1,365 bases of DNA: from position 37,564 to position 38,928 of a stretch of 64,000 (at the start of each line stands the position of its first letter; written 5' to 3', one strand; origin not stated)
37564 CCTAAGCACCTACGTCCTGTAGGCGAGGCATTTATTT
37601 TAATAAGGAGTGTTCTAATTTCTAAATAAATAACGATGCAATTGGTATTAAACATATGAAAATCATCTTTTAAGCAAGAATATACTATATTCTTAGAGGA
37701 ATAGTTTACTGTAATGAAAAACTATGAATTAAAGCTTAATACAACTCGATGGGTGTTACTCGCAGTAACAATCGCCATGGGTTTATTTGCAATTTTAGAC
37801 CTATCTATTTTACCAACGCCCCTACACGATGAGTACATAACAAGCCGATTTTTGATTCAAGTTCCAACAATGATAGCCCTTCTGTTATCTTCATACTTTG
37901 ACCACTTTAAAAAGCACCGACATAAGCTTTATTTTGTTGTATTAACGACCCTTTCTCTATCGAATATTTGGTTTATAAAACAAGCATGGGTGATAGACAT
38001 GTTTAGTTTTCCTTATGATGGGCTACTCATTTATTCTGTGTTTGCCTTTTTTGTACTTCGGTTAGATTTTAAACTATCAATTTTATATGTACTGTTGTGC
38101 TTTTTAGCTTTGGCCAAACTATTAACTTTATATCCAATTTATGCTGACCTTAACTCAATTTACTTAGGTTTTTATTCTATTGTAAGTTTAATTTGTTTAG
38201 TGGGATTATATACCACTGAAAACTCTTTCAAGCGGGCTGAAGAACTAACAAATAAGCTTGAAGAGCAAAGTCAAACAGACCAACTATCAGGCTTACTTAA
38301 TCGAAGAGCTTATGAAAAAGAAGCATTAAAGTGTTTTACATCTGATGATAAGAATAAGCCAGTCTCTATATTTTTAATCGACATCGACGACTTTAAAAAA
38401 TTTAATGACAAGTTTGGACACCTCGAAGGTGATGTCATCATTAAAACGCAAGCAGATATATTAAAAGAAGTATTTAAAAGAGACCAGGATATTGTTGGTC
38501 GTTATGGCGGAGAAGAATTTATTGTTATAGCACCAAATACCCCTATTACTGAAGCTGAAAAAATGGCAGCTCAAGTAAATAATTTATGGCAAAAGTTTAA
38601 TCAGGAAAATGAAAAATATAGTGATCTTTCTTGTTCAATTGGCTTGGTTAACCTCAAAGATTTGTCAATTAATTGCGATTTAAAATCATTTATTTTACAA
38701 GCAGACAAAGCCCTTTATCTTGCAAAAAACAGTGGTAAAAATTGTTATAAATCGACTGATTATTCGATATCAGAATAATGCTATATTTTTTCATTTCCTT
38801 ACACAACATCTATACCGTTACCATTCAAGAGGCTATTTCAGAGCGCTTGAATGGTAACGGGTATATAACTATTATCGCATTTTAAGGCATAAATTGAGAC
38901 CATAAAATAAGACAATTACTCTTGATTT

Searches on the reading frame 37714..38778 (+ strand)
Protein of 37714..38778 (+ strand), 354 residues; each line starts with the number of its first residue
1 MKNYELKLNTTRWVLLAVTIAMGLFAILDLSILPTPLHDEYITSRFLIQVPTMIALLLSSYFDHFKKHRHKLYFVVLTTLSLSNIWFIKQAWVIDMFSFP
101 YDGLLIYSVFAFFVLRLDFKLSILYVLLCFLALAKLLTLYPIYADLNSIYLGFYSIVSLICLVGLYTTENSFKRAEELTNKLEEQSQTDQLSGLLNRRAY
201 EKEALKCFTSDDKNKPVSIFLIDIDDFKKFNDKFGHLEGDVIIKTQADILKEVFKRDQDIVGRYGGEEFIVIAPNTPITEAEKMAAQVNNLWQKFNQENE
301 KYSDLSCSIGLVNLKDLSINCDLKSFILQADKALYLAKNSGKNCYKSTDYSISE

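Call 12: search_protein_families(library=pfam, proteins=[window:37714-38778:+], max_evalue=0.001)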
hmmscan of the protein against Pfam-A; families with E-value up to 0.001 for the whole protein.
window:37714-38778:+ (354 aa): 1 family
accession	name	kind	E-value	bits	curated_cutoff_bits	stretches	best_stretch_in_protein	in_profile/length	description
PF00990.26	GGDEF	-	3.5e-35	121.6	23.8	1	187-343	2-160/161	Diguanylate cyclase, GGDEF domain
